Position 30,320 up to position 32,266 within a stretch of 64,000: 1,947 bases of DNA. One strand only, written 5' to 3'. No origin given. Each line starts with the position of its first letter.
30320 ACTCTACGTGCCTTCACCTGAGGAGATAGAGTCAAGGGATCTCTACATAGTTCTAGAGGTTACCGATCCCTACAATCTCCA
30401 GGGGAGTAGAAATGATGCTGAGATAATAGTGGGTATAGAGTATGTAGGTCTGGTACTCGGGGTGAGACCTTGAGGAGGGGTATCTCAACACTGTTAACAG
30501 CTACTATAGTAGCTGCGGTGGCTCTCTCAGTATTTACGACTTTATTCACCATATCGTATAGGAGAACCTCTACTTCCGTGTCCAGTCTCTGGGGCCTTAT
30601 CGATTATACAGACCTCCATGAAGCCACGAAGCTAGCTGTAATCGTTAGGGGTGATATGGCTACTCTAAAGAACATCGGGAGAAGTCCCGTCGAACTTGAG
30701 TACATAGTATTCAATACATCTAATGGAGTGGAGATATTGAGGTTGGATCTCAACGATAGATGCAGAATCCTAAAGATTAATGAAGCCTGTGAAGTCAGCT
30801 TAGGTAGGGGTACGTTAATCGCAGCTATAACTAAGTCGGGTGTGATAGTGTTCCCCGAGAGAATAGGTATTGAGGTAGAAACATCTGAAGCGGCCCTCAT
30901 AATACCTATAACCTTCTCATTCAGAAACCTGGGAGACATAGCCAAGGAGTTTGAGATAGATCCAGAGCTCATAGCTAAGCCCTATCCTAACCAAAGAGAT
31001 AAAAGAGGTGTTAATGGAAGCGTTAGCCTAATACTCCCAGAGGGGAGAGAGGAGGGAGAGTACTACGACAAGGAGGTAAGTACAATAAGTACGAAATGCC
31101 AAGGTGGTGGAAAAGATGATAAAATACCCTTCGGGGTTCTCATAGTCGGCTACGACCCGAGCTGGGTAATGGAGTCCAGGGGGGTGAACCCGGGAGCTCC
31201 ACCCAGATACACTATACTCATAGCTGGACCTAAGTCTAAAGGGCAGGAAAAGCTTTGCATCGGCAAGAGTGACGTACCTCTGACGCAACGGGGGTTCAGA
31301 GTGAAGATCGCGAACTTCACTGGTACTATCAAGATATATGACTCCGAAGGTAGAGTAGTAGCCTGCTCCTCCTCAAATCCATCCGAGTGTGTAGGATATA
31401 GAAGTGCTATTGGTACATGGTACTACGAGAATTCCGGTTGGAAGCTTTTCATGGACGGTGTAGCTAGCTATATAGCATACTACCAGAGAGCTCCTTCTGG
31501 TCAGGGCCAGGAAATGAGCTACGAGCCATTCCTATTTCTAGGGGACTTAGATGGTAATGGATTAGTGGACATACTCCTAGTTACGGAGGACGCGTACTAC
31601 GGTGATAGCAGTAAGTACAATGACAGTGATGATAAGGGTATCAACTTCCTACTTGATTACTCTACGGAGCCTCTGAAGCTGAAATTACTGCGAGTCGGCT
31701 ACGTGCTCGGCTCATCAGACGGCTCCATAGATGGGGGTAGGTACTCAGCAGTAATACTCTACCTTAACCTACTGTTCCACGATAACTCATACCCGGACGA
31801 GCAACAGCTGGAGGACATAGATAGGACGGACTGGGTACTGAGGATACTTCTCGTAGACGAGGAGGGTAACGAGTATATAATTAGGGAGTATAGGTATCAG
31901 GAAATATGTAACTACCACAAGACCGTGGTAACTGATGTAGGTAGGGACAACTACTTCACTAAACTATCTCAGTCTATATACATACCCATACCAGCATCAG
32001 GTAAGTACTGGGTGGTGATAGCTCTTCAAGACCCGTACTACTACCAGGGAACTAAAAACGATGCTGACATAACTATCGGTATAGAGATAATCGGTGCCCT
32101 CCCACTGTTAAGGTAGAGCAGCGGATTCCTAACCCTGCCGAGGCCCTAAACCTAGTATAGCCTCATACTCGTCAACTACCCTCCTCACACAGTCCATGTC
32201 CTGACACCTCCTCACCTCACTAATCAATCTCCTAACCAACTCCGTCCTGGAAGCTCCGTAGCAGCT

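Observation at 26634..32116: Four-gene operon of class III signal-peptide (type IV pilin-like) proteins with three giant paralogues of unknown function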

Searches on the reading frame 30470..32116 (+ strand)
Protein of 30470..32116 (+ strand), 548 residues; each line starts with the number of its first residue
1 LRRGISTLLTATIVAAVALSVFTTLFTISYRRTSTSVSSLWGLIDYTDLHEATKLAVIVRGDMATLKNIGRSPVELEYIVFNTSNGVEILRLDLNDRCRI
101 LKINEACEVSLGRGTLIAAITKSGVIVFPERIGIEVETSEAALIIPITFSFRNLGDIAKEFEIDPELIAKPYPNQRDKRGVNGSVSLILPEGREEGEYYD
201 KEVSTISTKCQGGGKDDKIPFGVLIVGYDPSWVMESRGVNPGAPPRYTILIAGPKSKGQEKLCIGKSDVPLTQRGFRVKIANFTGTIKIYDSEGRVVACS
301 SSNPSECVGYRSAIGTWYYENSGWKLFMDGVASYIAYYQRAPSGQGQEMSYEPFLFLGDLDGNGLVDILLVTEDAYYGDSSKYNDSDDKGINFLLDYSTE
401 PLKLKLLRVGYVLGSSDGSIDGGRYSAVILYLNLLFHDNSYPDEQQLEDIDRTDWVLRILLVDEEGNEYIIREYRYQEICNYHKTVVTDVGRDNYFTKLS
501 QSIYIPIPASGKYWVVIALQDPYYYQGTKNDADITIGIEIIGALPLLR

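Call 7: search_protein_families(library=pfam, proteins=[window:30470-32116:+], max_evalue=1)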
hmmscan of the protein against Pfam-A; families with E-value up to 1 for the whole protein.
window:30470-32116:+ (548 aa): 0 families

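Call 8: search_protein_families(library=ncbifam, proteins=[window:30470-32116:+], max_evalue=1)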
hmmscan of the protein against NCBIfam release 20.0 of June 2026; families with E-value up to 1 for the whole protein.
window:30470-32116:+ (548 aa): 1 family
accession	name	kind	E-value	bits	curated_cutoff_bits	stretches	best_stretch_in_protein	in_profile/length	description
NF009971.0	PRK13435.1-2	subfamily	0.17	11.7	151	1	132-194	60-120/141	response regulator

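Call 13: find_homologous_proteins(query=window:30470-32116:+, max_evalue=0.001)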
Query window:30470-32116:+ (548 aa): 56 proteins with E <= 0.001 among 8000 candidates.
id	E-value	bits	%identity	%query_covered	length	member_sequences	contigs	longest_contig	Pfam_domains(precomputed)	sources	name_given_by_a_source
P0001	0.0e+0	1241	100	100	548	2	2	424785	-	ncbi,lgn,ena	-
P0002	0.0e+0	1075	88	100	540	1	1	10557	-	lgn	-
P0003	1.6e-273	926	74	100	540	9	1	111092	-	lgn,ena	-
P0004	1.6e-227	774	62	100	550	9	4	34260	-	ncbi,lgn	ncbi:MAG: hypothetical protein QXQ31_05950 [Zestosphaera sp.]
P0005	1.3e-222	758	61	100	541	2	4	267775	-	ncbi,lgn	ncbi:MAG: hypothetical protein QXY48_05530 [Sulfolobales archaeon]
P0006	1.0e-218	745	59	100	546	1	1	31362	-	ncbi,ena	-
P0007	3.4e-215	734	60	100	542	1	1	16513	-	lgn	-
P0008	9.5e-209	712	58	100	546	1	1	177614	-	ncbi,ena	-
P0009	1.4e-205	702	58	98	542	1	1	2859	-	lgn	-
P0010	1.5e-152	527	47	100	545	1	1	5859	-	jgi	-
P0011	3.0e-148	513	48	100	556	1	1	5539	-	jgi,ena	-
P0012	2.9e-147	509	47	100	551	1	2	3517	-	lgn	-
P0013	1.8e-145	504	45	100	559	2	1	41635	-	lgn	-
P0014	7.1e-143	495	45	100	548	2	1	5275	-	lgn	-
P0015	4.6e-142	492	46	100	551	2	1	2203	-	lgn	-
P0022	1.6e-138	481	45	100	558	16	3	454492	-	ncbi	ncbi:MAG: hypothetical protein QXY82_02000 [Desulfurococcaceae archaeon]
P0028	6.3e-136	472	45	100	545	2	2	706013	-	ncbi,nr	ncbi:MAG: hypothetical protein N3D82_03470 [Ignisphaera sp.]|nr:hypothetical protein [Ignisphaera sp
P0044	2.9e-122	427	41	100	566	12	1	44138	-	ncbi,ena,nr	ncbi:MAG: hypothetical protein LM589_02875 [Thermosphaera sp.]|nr:hypothetical protein [Thermosphaer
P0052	1.5e-100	355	40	100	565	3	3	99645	-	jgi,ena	-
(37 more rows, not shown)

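Call 14: find_encoding_contigs(protein=P0028, flank=10000, max_places=2)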
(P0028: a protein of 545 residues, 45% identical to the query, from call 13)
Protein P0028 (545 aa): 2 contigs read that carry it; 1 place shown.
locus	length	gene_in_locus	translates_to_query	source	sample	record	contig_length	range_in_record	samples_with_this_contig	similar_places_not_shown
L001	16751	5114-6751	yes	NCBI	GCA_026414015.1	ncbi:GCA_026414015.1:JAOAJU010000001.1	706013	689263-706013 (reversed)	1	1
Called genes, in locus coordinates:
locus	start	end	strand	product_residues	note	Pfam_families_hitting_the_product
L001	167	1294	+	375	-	-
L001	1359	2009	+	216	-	-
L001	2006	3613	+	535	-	-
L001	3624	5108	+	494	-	-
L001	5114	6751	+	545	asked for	-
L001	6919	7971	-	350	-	PF01300:Sua5_yciO_yrdC, PF03481:Sua5_C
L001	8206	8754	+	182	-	-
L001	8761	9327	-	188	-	PF23444:DUF7127 (weak), PF00011:HSP20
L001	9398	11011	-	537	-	PF00809:Pterin_bind, PF14251:PterinBD-DUF4346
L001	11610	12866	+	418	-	PF04894:Nre_N, PF04895:Nre_C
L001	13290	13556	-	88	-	-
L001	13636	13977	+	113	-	-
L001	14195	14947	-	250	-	PF00254:FKBP_C (weak), PF22199:FKBP26_IF, PF18046:FKBP26_C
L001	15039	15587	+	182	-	PF01928:CYTH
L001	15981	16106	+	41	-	-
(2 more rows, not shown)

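Call 15: find_encoding_contigs(protein=P0022, flank=10000, max_places=2)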
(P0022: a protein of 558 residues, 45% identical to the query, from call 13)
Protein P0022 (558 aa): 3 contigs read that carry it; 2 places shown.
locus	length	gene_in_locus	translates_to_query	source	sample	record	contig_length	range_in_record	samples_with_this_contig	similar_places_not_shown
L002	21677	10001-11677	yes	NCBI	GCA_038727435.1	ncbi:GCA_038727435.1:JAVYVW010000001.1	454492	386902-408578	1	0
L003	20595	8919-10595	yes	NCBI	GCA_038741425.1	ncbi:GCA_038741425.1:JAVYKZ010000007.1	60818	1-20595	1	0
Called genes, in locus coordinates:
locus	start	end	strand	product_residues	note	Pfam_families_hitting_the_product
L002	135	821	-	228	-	-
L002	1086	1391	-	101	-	-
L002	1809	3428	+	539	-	PF13520:AA_permease_2, PF00324:AA_permease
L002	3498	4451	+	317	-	PF12850:Metallophos_2 (faint), PF14582:Metallophos_3 (weak)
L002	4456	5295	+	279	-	-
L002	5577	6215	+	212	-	-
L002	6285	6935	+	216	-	-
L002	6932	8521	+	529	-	-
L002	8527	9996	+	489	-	-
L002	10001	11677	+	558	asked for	-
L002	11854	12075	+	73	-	-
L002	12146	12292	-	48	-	-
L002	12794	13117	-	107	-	PF03297:Ribosomal_S25 (weak)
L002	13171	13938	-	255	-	PF01061:ABC2_membrane, PF12698:ABC2_membrane_3, PF12679:ABC2_membrane_2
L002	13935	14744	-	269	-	PF12698:ABC2_membrane_3 (weak)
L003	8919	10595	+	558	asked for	-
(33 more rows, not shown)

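Call 20: find_encoding_contigs(protein=P0002, flank=10000, max_places=2)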
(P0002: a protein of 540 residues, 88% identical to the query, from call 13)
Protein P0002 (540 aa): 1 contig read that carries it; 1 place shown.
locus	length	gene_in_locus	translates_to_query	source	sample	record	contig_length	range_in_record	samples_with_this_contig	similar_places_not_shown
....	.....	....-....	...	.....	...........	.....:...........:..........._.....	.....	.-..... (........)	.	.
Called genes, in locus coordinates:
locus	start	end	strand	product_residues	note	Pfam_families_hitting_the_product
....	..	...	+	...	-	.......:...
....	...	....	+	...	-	-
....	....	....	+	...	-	-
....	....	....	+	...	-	-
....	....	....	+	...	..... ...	-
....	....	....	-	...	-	-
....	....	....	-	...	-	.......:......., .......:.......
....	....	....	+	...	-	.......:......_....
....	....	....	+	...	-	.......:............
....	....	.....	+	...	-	?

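Call 21: find_encoding_contigs(protein=P0003, flank=10000, max_places=2)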
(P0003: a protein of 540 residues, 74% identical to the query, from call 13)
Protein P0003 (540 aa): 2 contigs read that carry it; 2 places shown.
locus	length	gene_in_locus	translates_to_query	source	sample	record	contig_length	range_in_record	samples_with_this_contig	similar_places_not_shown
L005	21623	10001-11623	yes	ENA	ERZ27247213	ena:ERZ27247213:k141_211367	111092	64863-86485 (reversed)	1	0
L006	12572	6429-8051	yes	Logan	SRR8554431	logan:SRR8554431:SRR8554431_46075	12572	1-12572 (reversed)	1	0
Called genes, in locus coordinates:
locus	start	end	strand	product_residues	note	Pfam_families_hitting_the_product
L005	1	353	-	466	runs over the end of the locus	PF00890:FAD_binding_2 (faint), PF01266:DAO (weak), PF03486:HI0933_like (faint), PF07992:Pyr_redox_2 (faint), PF13738:Pyr_redox_3 (faint), PF21688:FAD-depend_C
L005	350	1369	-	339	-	PF00709:Adenylsucc_synt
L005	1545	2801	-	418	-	PF12679:ABC2_membrane_2, PF12698:ABC2_membrane_3, PF12730:ABC2_membrane_4 (weak)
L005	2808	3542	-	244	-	PF00005:ABC_tran, PF02463:SMC_N (faint), PF13304:AAA_21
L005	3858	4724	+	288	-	PF08423:Rad51 (weak), PF13481:AAA_25 (weak), PF06745:ATPase, PF23442:DUF7125 (weak)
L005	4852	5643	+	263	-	-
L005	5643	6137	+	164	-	PF03479:PCC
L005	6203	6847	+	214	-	-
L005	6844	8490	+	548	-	-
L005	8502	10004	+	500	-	-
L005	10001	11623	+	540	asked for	-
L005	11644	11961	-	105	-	-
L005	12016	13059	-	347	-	PF06849:DUF1246, PF06973:DUF1297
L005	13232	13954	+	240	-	PF01259:SAICAR_synt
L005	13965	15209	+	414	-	-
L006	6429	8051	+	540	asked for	-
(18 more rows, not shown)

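Call 22: find_encoding_contigs(protein=P0001, flank=10000, max_places=3)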
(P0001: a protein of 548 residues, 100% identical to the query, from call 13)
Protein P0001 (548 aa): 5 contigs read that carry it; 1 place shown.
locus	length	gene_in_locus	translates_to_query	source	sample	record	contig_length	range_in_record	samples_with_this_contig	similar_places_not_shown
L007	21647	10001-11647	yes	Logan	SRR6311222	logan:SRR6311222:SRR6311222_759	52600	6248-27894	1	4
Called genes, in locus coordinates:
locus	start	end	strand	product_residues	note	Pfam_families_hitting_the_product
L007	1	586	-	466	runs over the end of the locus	PF00890:FAD_binding_2 (faint), PF01134:GIDA (faint), PF01266:DAO (weak), PF01593:Amino_oxidase (faint), PF01946:Thi4 (faint), PF03486:HI0933_like (faint), PF07992:Pyr_redox_2 (faint), PF21688:FAD-depend_C, +1 more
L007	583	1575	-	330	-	PF00709:Adenylsucc_synt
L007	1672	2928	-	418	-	PF12679:ABC2_membrane_2, PF12698:ABC2_membrane_3, PF12730:ABC2_membrane_4 (weak)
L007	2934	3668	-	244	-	PF00005:ABC_tran, PF13304:AAA_21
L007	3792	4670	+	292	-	PF13481:AAA_25 (weak), PF06745:ATPase, PF08423:Rad51 (weak), PF23442:DUF7125 (weak)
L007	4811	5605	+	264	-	-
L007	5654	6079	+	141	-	PF03479:PCC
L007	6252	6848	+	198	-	-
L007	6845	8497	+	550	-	-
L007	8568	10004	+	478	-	-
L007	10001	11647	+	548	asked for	-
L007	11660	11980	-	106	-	-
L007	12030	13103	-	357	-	PF06849:DUF1246, PF06973:DUF1297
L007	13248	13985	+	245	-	PF01259:SAICAR_synt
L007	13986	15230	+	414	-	PF00156:Pribosyltran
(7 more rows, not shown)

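Call 28: predict_structure(alignment_id=A1)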
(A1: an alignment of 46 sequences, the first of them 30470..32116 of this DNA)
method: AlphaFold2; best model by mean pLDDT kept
length: 548 residues; sequences in the alignment: 46
mean_pLDDT: 82.1   pTM: 0.70
mean pLDDT of the five models: 82.1, 81.6, 80.3, 80.0, 77.5
residues with pLDDT >= 90: 205; 70-90: 230; 50-70: 101; < 50: 12
segments of 3 or more residues with pLDDT < 50: 135-137, 387-391
pLDDT, mean of each block of 10 residues (from residue 1): 76 89 86 69 76 85 88 91 89 90 88 86 89 54 73 83 92 84 83 74 88 75 91 82 91 75 86 82 96 90 92 82 83 92 74 93 89 62 50 72 94 92 94 81 56 82 97 84 58 66 94 96 62 81 90
secondary structure, 60 per line:
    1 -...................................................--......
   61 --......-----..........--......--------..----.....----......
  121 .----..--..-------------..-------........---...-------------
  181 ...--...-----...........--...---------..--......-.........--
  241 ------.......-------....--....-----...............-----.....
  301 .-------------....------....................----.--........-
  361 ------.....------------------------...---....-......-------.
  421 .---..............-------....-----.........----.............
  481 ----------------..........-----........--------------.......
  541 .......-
elements in order: H2-52 E55-60 E63-68 E74-83 E86-91 E106-110 E115-121 H154-161 E181-183 E186-188 E197-204 E223-228 H230-238 E247-253 E261-264 E267-270 E276-290 E296-301 E315-318 E325-341 E355-359 E367-371 E396-398 E402-405 H407-412 E425-438 H446-449 E455-463 E468-475 H476-480 E497-506 E512-519 E534-547

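Call 32: fold_search(model_id=the predicted structure, library=pdb)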
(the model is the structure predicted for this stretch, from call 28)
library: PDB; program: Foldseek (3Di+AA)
matches with E <= 10: 1274; with E <= 0.001: 4
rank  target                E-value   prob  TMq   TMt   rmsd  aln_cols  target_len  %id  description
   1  1w99                  6.1e-05  0.82  0.16  0.15  20.5       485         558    8  Mosquito-larvicidal toxin Cry4Ba from Bacillus thuringiensis ssp. Israelensis (released 2005-04-11)
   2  4moa                  8.8e-05  0.77  0.16  0.15  20.0       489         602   10  Crystal structure of CRY4BA-R203Q TOXIN (released 2014-12-10)
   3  8h3u_A                3.0e-04  0.96  0.16  0.15  18.2       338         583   11  Inhibitor-bound EP, polyA model (released 2022-11-23)
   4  3c7e                  8.6e-04  0.23  0.12  0.14  29.3       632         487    9  Crystal structure of a glycoside hydrolase family 43 arabinoxylan arabinofuranohydrolase from Bacillus subtilis. (released 2008-11-18)
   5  8hcj_C                1.1e-03  0.30  0.14  0.17  27.8       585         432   11  Structure of GH43 family enzyme, Xylan 1, 4 Beta- xylosidase from pseudopedobacter saltans (released 2023-11-15)
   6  3mib                  1.1e-03  0.47  0.12  0.18  17.1       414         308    7  Oxidized (Cu2+) peptidylglycine alpha-hydroxylating monooxygenase (PHM) with bound nitrite (released 2010-11-24)
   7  1xf1_A                1.2e-03  0.12  0.08  0.06  30.4       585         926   11  Structure of C5a peptidase- a key virulence factor from Streptococcus (released 2005-11-22)
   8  6wpc_A                1.3e-03  0.47  0.15  0.14  17.7       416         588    8  Crystal structure of Bacillus thuringiensis Cry1A.2 tryptic core variant (released 2021-03-17)
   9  6nck                  1.7e-03  0.38  0.12  0.17  17.0       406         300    7  Crystal structure of H108A peptidylglycine alpha-hydroxylating monooxygenase (PHM) (released 2019-02-06)
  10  5hkj                  1.8e-03  0.33  0.12  0.15  24.1       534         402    8  Single Chain Recombinant Globular Head of the Complement System Protein C1q (released 2016-03-02)
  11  6amp                  2.0e-03  0.41  0.12  0.17  16.5       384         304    8  Crystal structure of H172A PHM (CuH absent, CuM present) (released 2018-07-18)
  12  3eb7_A                2.0e-03  0.35  0.13  0.12  19.4       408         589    8  Crystal Structure of Insecticidal Delta-Endotoxin Cry8Ea1 from Bacillus Thuringiensis at 2.2 Angstroms Resolution (released 2008-09-16)
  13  4h3w_B                2.2e-03  0.30  0.13  0.20  21.4       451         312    8  Crystal structure of a putative secreted protein (BDI_1231) from Parabacteroides distasonis ATCC 8503 at 2.00 A resolu (released 2012-11-14)
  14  8hcj_A                2.6e-03  0.21  0.13  0.16  27.9       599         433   10  Structure of GH43 family enzyme, Xylan 1, 4 Beta- xylosidase from pseudopedobacter saltans (released 2023-11-15)
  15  9jsh_E                3.0e-03  0.33  0.13  0.14  22.6       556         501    7  Clostridium perfringens iota toxin pore Ib in prepore III state (released 2025-05-14)
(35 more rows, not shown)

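Call 41: find_related_loci(query=A1, collection=genome_contigs, flank=10000)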
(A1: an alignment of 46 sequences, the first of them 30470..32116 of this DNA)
Query A1 (548 aa) in genome_contigs; peptide patterns used: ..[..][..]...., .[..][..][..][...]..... (x = any residue, [..] = any of these).
106 stretches matched a pattern; 20 encode a relative of the query (tblastn E <= 1e-3); 19 distinct loci.
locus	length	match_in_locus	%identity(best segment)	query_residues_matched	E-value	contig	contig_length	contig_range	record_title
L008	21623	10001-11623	61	1-548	0e+0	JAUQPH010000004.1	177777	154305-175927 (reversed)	MAG: Thermoproteota archaeon isolate GXS.bins.2.201912 NODE_48_length_177777_cov_50.236161, whole genome shotgun sequenc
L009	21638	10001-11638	59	1-548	0e+0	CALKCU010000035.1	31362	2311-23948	MAG: uncultured Sulfolobales archaeon isolate S1_Bin_METABAT__331_1 genome assembly, contig: c_000001608924, whole genom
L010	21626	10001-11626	57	5-548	0e+0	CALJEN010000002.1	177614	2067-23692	MAG: uncultured Sulfolobales archaeon isolate S1_Bin_METABAT__364_1 genome assembly, contig: c_000000225470, whole genom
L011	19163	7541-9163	61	1-548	0e+0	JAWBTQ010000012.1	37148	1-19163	MAG: Sulfolobales archaeon isolate JZ-1_201709_bins_45 JZ-1_201709_bins_45_scaffold_12, whole genome shotgun sequence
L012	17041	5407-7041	45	3-548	5e-143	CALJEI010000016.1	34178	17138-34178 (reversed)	MAG: uncultured Ignisphaera sp. isolate S1_Bin_METABAT__310_1 genome assembly, contig: c_000000608804, whole genome shot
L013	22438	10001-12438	44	1-548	2e-140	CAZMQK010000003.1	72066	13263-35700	MAG TPA_asm: uncultured Ignisphaera sp. isolate SRP104967_co1_37 genome assembly, contig: NODE_86_length_72066_cov_34.07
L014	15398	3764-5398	45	1-548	1e-139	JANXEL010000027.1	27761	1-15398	MAG: Ignisphaera sp. isolate SKYB63 k141_12767, whole genome shotgun sequence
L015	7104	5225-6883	44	1-548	1e-139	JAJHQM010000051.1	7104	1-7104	MAG: Ignisphaera sp. isolate Bin S33 scaffold_2549_c1, whole genome shotgun sequence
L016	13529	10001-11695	43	3-548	1e-135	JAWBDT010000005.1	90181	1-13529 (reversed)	MAG: Ignisphaera sp. isolate GMQP_201803_bins_8 GMQP_201803_bins_8_scaffold_5, whole genome shotgun sequence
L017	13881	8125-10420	41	3-548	8e-129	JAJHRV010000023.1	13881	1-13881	MAG: Thermosphaera sp. isolate Bin P8 scaffold_222_c1, whole genome shotgun sequence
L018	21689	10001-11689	44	1-548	4e-149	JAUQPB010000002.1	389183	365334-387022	MAG: Thermoproteota archaeon isolate DRTY-1.bins.6.201808 NODE_8_length_389183_cov_124.137471, whole genome shotgun sequ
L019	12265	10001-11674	40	1-548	5e-105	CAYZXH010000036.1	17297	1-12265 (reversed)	MAG TPA_asm: uncultured Desulfurococcaceae archaeon isolate SRP104967_co1_17 genome assembly, contig: NODE_1096_length_1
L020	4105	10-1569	42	37-548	7e-106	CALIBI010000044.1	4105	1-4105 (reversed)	MAG: uncultured Sulfolobales archaeon isolate S1_Bin_Bin_78_sub genome assembly, contig: c_000001048245, whole genome sh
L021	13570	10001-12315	39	1-548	9e-105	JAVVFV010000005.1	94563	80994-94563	MAG: Candidatus Zestomicrobium tamdykulense isolate TW002 NG-25459_Tamdykul_water_contig_21, whole genome shotgun sequen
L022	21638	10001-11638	44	2-548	2e-132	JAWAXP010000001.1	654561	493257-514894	MAG: Ignisphaera sp. isolate ZZQ_201803_bins_118 ZZQ_201803_bins_118_scaffold_1, whole genome shotgun sequence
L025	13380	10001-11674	39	1-548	1e-103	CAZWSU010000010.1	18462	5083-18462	MAG TPA_asm: uncultured Desulfurococcaceae archaeon isolate binchicken_co25_45 genome assembly, contig: k141_55016, whol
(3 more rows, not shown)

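Call 46: search_protein_families(library=pfam, proteins=[L016:31-1449:-, L013:567-2438:+, L013:2440-2838:+, L013:3351-4547:+, L013:4657-5697:+, L013:5788-6990:+, L013:6991-7659:+], max_evalue=0.1)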
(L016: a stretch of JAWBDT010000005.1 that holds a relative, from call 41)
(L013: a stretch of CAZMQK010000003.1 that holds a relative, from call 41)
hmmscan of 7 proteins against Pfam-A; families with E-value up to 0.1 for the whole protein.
L016:31-1449:- (472 aa): 11 families
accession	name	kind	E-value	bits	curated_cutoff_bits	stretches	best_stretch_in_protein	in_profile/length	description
PF00437.27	T2SSE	-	1.2e-19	70.6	24.9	1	211-361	100-250/370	Type II/IV secretion system protein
PF00005.33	ABC_tran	-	2.4e-05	25.4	25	1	257-288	14-45/137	ABC transporter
PF13401.12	AAA_22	-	0.0031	18.3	27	1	253-297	4-43/130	AAA domain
PF13555.12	AAA_29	-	0.0057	16.8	27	1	257-281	25-49/61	P-loop containing region of AAA domain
PF13191.12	AAA_16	-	0.0081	17.1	32.6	1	257-295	27-64/167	AAA ATPase domain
PF00004.35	AAA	-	0.016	16.1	21.2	1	259-332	3-66/131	ATPase family associated with various cellular activities (AAA)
PF13245.12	AAA_19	-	0.016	15.9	25.1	1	257-280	14-37/134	AAA domain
PF25199.1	nSTAND_NTPase5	-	0.017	15.4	34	1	251-295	38-84/145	Novel STAND NTPase 5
PF13521.12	AAA_28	-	0.029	15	27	1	258-277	3-22/164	AAA domain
PF13304.12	AAA_21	-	0.07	13.6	27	0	257-277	2-22/304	AAA domain, putative AbiEii toxin, Type IV TA system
PF07728.20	AAA_5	-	0.08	13.4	22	0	259-333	4-76/139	AAA domain (dynein-related subfamily)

L013:567-2438:+ (623 aa): 1 family
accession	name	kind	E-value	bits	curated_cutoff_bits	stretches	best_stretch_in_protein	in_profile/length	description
PF00482.28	T2SSF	-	1.2e-21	77.4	25.2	2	161-288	1-123/125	Type II secretion system (T2SS), protein F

L013:2440-2838:+ (132 aa): 3 families
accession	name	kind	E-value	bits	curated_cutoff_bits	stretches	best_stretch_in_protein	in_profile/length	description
PF17375.8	DUF5397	-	0.075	13.2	26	0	45-73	29-55/64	Family of unknown function (DUF5397)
PF06305.16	LapA_dom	-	0.083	13.2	28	0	3-40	18-52/64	Lipopolysaccharide assembly protein A domain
PF24926.1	ACT_ACR9_C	-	0.088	13.2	27.4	0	34-83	16-65/80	ACT domain-containing protein ACR9, C-terminal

L013:3351-4547:+ (398 aa): 0 families

L013:4657-5697:+ (346 aa): 0 families

L013:5788-6990:+ (400 aa): 0 families

L013:6991-7659:+ (222 aa): 0 families
